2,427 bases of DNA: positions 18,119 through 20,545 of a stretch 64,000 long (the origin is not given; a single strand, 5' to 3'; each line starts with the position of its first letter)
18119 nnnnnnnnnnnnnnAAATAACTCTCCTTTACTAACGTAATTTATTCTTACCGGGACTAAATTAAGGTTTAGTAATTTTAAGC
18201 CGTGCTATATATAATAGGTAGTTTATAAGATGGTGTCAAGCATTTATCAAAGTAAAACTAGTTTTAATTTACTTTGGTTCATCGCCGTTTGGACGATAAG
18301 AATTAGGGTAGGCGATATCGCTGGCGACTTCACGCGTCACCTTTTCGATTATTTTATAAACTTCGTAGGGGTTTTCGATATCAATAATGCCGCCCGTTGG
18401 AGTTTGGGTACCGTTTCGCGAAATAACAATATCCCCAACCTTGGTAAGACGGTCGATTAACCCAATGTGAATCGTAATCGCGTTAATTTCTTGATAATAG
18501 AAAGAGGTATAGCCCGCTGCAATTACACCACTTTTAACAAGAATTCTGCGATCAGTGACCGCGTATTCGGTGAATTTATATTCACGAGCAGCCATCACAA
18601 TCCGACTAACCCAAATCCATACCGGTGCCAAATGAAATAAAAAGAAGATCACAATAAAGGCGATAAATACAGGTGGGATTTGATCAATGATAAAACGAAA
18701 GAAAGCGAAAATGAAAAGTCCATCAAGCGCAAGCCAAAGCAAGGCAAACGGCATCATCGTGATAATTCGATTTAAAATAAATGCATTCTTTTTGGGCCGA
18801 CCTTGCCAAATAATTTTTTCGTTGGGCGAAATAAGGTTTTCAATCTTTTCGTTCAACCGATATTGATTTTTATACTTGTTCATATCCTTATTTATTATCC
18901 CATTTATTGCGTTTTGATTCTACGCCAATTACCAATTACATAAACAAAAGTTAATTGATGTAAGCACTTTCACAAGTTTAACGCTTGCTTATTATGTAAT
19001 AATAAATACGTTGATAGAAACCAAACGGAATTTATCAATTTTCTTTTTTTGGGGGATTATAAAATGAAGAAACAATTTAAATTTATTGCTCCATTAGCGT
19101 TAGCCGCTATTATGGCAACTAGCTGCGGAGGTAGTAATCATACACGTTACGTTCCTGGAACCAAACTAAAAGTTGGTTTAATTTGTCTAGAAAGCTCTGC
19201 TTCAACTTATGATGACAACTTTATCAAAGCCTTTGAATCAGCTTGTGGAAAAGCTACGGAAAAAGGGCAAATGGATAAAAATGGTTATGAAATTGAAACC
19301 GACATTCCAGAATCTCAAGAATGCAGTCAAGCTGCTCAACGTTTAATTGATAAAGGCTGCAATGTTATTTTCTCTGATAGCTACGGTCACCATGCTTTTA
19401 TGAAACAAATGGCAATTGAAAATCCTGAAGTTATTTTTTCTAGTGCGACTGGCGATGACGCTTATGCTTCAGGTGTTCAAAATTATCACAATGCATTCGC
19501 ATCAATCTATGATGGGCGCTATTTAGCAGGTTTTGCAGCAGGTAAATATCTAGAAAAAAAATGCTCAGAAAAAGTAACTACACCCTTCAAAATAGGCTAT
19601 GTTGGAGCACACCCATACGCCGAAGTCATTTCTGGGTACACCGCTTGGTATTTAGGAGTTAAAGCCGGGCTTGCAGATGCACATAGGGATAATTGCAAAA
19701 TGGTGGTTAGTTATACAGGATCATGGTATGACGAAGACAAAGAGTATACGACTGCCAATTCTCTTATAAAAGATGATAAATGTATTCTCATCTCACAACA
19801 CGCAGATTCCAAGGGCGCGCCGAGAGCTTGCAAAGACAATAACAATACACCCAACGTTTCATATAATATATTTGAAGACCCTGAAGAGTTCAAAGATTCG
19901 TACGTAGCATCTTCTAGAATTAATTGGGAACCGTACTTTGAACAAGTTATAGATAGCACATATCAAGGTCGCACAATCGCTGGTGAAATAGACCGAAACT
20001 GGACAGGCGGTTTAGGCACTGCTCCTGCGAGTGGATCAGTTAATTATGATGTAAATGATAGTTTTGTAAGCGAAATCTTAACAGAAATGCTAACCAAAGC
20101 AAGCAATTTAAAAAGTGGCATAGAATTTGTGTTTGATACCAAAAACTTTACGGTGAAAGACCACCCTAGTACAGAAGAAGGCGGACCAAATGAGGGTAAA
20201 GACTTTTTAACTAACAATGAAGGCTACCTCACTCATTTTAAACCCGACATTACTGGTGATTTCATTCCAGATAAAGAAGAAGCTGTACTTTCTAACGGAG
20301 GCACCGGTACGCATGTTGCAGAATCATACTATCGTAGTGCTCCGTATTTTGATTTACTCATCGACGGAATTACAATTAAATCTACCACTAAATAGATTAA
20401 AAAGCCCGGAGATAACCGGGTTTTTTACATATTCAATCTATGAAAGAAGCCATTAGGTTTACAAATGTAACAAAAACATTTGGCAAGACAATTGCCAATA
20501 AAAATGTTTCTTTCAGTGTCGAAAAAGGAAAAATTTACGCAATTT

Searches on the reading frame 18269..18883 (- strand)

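Call 29: search_protein_families(library=pfam, proteins=[window:18269-18883:-], max_evalue=0.000001)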
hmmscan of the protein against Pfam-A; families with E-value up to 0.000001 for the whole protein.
window:18269-18883:- (204 aa): 1 family
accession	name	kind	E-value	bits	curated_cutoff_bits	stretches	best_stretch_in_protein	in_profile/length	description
PF03703.20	bPH_2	-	2.2e-11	44.3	22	1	102-179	1-78/78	Bacterial PH domain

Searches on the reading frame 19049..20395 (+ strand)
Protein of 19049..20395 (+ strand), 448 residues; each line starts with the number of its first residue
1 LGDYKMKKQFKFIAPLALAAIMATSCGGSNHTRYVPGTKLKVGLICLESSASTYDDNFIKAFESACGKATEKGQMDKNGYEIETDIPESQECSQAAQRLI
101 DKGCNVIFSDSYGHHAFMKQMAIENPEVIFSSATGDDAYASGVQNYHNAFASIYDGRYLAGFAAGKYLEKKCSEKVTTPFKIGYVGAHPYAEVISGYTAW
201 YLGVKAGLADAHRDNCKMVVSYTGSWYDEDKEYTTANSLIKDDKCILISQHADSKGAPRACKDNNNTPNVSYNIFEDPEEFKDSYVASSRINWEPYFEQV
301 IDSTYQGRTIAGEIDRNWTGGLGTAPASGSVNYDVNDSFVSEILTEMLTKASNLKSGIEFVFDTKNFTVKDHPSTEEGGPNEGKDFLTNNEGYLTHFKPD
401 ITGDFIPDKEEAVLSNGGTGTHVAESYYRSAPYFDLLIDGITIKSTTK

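Call 29: search_protein_families(library=pfam, proteins=[window:19049-20395:+], max_evalue=0.000001)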
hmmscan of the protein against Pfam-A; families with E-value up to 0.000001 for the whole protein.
window:19049-20395:+ (448 aa): 1 family
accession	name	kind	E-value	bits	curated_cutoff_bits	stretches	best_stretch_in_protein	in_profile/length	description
PF02608.20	Bmp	-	1e-16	61.3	24.1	1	80-314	35-255/301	ABC transporter substrate-binding protein PnrA-like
